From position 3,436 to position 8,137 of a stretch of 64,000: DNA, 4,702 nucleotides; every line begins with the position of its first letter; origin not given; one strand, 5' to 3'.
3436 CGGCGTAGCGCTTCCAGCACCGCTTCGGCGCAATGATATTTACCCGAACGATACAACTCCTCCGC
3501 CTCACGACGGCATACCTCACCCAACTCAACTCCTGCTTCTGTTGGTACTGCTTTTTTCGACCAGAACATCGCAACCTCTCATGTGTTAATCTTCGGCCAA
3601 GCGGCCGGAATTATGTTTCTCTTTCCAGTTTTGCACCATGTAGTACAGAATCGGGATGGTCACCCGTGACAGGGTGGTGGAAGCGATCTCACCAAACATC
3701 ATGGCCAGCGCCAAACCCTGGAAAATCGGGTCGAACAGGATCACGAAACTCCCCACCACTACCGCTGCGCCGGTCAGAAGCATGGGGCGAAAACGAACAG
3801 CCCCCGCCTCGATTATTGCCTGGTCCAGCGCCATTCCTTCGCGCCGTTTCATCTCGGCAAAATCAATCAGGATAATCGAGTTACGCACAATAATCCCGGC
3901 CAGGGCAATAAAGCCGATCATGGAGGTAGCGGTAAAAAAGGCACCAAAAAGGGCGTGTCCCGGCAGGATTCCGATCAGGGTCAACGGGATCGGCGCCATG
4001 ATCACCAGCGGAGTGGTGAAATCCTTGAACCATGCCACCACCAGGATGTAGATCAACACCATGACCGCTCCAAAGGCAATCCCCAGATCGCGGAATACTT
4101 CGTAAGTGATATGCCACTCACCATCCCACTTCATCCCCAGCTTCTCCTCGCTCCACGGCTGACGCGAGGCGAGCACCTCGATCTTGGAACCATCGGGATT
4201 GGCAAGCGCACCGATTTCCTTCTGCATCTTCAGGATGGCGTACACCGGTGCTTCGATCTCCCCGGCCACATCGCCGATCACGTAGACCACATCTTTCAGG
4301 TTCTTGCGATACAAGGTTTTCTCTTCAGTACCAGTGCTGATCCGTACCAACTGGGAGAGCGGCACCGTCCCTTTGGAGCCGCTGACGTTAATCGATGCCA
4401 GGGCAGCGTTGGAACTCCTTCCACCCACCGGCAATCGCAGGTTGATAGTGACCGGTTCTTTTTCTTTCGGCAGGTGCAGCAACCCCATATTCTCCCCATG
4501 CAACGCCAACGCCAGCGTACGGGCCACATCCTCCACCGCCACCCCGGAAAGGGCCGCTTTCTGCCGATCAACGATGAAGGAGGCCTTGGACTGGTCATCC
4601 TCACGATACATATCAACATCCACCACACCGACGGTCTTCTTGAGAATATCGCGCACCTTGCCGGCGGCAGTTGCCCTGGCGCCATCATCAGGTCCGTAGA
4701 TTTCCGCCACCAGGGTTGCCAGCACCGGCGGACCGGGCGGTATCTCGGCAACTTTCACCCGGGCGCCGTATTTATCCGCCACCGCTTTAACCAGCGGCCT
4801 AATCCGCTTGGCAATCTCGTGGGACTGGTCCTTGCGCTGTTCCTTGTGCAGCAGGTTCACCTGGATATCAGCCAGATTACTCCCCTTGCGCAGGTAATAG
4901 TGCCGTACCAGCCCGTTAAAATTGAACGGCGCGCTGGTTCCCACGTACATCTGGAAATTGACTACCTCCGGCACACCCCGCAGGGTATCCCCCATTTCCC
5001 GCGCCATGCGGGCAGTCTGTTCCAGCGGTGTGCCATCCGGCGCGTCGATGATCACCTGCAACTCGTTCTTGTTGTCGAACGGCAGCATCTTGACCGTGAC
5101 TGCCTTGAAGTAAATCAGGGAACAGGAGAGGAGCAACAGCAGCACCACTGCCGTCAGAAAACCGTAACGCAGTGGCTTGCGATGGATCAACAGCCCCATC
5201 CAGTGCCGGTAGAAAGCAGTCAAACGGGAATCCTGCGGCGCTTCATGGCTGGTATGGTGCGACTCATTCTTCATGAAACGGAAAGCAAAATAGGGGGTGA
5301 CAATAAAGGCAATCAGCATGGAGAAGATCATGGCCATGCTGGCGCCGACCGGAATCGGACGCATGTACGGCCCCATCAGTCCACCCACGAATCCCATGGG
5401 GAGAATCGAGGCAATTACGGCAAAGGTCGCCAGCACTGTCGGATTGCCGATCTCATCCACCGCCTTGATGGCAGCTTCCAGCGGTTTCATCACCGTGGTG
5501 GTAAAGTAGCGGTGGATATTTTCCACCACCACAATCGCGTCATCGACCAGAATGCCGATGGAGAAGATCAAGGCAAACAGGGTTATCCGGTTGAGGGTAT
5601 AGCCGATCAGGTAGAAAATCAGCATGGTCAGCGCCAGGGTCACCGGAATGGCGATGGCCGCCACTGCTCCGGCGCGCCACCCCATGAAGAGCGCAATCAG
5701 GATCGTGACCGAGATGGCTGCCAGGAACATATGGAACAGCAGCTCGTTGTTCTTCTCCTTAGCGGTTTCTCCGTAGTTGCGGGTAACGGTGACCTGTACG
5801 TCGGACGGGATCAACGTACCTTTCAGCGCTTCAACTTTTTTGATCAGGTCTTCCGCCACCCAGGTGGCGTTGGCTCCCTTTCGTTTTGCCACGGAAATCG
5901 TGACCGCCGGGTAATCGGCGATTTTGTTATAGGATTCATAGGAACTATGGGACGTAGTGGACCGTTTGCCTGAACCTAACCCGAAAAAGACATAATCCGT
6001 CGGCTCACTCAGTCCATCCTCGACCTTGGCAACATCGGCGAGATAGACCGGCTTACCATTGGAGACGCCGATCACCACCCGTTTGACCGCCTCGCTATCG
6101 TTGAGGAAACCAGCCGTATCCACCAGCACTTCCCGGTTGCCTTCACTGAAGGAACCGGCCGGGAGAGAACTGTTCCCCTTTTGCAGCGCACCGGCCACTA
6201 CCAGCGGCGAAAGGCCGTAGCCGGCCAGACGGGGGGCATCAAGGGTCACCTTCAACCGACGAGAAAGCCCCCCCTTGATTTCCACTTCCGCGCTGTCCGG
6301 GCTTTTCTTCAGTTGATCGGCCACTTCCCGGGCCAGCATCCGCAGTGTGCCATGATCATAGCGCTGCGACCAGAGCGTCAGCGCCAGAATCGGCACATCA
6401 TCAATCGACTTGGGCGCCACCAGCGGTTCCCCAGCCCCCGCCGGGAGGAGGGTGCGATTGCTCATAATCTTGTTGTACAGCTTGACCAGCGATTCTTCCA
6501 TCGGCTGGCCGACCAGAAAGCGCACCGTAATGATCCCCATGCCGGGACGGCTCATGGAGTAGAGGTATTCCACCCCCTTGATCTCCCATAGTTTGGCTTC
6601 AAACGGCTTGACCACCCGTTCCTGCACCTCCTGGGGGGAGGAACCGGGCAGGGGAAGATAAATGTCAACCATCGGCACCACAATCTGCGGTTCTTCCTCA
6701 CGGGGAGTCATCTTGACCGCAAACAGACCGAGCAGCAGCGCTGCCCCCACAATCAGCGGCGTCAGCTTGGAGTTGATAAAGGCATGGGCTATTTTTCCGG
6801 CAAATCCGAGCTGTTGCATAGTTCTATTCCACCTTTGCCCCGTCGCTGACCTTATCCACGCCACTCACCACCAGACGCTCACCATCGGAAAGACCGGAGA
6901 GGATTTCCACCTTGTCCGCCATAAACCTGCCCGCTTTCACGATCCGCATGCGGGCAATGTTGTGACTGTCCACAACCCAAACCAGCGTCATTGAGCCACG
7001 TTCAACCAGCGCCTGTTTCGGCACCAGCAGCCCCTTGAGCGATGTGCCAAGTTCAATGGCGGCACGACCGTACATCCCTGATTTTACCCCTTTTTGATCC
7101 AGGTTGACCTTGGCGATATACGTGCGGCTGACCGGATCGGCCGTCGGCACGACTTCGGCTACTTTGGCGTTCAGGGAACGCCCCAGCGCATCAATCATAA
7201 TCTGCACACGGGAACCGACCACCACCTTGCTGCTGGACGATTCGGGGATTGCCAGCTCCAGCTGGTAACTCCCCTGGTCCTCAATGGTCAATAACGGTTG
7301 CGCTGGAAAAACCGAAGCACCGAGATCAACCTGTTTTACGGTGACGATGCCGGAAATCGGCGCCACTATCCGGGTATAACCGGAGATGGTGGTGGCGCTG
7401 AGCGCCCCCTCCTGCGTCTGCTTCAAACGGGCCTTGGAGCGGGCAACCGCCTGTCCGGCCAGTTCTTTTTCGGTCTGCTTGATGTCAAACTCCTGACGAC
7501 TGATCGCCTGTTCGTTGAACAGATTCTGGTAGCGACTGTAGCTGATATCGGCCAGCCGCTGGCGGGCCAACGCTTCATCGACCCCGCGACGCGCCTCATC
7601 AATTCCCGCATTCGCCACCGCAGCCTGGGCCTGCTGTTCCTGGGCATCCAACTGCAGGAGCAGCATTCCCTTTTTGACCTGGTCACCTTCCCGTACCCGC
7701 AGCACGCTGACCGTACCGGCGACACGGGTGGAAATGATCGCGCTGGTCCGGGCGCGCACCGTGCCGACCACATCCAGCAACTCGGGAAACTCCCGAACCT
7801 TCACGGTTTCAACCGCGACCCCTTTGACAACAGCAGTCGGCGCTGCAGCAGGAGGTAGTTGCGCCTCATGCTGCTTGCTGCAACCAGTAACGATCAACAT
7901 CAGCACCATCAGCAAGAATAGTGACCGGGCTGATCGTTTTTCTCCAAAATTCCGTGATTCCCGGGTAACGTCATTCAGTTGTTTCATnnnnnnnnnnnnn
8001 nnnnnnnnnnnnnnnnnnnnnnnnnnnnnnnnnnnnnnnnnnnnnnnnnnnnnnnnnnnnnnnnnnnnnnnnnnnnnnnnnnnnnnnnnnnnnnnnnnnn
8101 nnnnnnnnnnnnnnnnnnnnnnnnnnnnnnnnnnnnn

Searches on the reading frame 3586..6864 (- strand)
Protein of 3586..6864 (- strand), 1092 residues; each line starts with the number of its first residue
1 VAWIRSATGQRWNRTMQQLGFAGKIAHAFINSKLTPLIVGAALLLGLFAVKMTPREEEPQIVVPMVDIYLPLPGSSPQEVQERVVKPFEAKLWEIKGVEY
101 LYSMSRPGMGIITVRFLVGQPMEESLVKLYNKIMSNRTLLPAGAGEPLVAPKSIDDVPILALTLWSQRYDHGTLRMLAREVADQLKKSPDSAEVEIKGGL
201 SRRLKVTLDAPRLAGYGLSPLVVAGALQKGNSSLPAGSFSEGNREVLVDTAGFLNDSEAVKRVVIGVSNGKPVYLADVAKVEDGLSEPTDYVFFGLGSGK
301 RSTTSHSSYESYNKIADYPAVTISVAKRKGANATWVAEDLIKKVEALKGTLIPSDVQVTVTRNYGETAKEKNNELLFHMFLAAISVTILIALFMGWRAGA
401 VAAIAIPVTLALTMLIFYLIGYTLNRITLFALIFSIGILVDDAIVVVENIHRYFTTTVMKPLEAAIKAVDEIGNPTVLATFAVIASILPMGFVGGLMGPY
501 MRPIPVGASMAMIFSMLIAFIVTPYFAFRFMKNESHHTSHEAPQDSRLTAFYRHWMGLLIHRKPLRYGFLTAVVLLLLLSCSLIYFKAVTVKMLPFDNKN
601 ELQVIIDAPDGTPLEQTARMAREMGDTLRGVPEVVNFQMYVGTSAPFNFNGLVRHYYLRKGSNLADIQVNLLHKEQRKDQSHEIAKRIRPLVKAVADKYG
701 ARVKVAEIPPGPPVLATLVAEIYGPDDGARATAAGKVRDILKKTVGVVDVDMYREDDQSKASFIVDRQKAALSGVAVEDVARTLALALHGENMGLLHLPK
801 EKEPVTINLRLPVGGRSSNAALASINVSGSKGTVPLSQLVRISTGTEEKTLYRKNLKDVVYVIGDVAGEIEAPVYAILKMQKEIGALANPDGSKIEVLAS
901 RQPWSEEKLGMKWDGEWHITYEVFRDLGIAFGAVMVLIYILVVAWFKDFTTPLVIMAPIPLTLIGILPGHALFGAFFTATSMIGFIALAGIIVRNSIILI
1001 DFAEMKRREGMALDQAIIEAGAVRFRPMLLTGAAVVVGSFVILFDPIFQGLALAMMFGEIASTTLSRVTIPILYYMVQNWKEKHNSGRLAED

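Call 23: search_protein_families(library=pfam, proteins=[window:3586-6864:-], max_evalue=0.00001)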
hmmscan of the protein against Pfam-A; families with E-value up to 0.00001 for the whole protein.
window:3586-6864:- (1092 aa): 1 family
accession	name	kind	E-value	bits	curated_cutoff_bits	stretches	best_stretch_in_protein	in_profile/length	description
PF00873.25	ACR_tran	-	6e-153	511.3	28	1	29-1077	5-1020/1021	AcrB/AcrD/AcrF family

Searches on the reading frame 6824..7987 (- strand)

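Call 23: search_protein_families(library=pfam, proteins=[window:6824-7987:-], max_evalue=0.00001)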
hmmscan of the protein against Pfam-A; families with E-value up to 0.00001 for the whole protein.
window:6824-7987:- (387 aa): 3 families
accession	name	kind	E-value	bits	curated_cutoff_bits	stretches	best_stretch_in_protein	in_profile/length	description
PF16576.10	HlyD_D23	-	7.8e-20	71.5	30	1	71-300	6-205/214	Barrel-sandwich domain of CusB or HlyD membrane-fusion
PF13437.12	HlyD_3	-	1.7e-15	58.1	22.2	1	207-299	2-96/106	HlyD family secretion protein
PF13533.13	Biotin_lipoyl_2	-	2.3e-06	27.7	29.8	1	84-114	2-32/32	Biotin-lipoyl like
